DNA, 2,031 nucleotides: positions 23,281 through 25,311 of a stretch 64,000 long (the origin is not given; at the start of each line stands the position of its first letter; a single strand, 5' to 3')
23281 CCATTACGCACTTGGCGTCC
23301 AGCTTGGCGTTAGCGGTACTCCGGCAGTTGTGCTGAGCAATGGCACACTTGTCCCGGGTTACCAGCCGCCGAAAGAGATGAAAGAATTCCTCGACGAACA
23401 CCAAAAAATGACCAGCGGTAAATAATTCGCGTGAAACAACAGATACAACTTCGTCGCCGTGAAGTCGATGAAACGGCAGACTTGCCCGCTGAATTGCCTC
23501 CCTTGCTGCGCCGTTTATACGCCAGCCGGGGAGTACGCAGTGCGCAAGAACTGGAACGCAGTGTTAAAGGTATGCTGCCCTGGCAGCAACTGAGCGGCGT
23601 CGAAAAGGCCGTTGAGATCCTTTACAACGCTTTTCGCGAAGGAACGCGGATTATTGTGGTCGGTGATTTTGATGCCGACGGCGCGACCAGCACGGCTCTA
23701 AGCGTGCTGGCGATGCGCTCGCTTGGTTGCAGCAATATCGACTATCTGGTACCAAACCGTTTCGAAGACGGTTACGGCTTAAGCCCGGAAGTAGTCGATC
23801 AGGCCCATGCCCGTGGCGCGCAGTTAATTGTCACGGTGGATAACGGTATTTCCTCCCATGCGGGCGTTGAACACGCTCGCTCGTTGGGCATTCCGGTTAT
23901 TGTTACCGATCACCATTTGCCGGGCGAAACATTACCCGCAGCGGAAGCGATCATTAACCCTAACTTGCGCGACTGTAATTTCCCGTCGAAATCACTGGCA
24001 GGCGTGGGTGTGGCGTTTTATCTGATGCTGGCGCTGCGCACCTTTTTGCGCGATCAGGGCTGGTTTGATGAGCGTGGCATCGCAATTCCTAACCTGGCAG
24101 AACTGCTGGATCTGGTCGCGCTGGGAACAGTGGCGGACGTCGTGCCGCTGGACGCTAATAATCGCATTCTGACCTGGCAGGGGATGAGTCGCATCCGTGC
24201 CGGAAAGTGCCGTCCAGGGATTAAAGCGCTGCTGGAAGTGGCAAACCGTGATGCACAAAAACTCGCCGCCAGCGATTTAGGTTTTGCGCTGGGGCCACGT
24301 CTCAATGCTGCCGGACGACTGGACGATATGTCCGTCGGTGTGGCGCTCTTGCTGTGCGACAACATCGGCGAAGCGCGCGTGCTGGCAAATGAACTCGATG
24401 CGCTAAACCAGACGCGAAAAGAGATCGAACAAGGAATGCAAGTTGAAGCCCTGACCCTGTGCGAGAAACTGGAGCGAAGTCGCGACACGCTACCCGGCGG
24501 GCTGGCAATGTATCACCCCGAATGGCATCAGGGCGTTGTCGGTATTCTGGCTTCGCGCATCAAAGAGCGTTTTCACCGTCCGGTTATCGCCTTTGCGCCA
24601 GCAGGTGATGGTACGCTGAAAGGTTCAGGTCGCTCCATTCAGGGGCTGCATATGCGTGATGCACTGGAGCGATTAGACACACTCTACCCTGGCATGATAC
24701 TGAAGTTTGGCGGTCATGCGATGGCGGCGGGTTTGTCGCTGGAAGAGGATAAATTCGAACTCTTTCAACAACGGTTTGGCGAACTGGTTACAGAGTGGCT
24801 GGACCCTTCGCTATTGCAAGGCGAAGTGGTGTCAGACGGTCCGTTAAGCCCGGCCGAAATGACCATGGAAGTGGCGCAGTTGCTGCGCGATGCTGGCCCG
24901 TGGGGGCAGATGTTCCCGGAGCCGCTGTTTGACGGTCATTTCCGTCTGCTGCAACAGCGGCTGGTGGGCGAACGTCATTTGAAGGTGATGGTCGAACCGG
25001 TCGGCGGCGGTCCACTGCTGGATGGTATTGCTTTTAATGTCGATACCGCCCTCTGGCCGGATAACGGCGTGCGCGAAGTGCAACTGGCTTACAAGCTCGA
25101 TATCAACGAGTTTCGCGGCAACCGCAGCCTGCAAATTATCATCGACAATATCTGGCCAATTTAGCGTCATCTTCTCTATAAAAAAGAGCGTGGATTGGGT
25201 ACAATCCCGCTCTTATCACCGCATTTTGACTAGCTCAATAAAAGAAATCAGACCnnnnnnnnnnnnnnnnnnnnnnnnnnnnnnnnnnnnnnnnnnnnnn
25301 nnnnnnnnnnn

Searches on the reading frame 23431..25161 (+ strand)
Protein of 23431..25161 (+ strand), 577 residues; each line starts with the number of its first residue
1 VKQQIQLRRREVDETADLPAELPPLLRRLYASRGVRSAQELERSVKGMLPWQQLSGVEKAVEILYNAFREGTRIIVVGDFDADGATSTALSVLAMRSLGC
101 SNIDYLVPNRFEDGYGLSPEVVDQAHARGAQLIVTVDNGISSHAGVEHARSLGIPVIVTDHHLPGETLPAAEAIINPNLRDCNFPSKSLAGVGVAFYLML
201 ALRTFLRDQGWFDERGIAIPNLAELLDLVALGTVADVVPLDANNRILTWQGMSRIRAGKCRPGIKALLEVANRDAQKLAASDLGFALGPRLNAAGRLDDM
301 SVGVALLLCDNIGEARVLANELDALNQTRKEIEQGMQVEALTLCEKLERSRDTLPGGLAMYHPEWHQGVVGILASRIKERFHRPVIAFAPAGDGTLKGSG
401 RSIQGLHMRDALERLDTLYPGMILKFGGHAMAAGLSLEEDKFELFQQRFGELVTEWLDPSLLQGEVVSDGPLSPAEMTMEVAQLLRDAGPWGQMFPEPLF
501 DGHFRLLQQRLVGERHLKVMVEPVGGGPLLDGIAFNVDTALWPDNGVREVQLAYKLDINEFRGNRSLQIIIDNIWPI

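Call 35: find_encoding_contigs(protein=window:23431-25161:+, flank=10000, max_places=10)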
Protein window:23431-25161:+ (577 aa): 73 contigs read that carry it; 10 places shown.
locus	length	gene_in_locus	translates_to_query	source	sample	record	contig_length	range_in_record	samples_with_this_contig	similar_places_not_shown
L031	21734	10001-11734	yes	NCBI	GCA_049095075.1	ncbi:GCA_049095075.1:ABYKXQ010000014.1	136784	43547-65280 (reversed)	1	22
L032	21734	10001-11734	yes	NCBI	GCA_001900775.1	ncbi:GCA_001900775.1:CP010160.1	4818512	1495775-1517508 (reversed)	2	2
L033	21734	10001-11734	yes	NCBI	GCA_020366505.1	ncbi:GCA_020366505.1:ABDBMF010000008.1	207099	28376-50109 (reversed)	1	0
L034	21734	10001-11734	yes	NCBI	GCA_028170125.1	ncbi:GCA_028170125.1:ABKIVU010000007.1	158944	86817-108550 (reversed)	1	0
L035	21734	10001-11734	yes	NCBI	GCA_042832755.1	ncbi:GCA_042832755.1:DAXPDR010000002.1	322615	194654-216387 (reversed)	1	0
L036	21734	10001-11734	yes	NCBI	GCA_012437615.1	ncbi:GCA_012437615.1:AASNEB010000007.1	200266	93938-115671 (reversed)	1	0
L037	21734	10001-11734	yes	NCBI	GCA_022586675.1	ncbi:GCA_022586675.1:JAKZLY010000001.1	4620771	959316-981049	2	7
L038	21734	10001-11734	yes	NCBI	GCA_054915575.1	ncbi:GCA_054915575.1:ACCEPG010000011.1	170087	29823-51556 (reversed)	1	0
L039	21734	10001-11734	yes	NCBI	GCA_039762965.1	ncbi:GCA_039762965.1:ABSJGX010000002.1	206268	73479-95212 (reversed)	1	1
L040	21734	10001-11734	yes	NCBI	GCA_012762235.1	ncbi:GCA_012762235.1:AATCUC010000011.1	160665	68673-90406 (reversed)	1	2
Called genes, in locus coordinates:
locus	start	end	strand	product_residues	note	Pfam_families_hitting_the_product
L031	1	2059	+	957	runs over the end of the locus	PF02347:GDC-P, PF01212:Beta_elim_lyase (weak), PF21478:GcvP2_C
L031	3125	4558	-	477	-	PF00232:Glyco_hydro_1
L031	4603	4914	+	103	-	PF04266:ASCH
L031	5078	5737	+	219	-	PF03006:HlyIII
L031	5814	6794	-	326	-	PF01571:GCV_T (weak), PF21130:YgfZ_barrel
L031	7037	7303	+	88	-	PF03937:Sdh5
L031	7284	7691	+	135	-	PF07254:Cpta_toxin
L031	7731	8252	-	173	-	PF00258:Flavodoxin_1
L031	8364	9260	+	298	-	PF02899:Phage_int_SAM_1, PF00589:Phage_integrase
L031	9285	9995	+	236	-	PF01323:DSBA (faint), PF10411:DsbC_N, PF13098:Thioredoxin_2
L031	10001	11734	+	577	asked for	PF01368:DHH, PF02272:DHHA1, PF17768:RecJ_OB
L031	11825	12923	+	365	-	PF03462:PCRF, PF00472:RF-1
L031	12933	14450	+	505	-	PF01336:tRNA_anti-codon, PF00152:tRNA-synt_2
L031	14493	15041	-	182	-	PF00293:NUDIX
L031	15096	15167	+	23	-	-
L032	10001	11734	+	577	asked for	PF01368:DHH, PF02272:DHHA1, PF17768:RecJ_OB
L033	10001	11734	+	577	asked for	PF01368:DHH, PF02272:DHHA1, PF17768:RecJ_OB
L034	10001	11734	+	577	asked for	PF01368:DHH, PF02272:DHHA1, PF17768:RecJ_OB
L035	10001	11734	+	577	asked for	PF01368:DHH, PF02272:DHHA1, PF17768:RecJ_OB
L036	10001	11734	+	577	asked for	PF01368:DHH, PF02272:DHHA1, PF17768:RecJ_OB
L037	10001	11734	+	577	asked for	PF01368:DHH, PF02272:DHHA1, PF17768:RecJ_OB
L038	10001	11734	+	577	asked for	PF01368:DHH, PF02272:DHHA1, PF17768:RecJ_OB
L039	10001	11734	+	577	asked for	PF01368:DHH, PF02272:DHHA1, PF17768:RecJ_OB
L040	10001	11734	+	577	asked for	PF01368:DHH, PF02272:DHHA1, PF17768:RecJ_OB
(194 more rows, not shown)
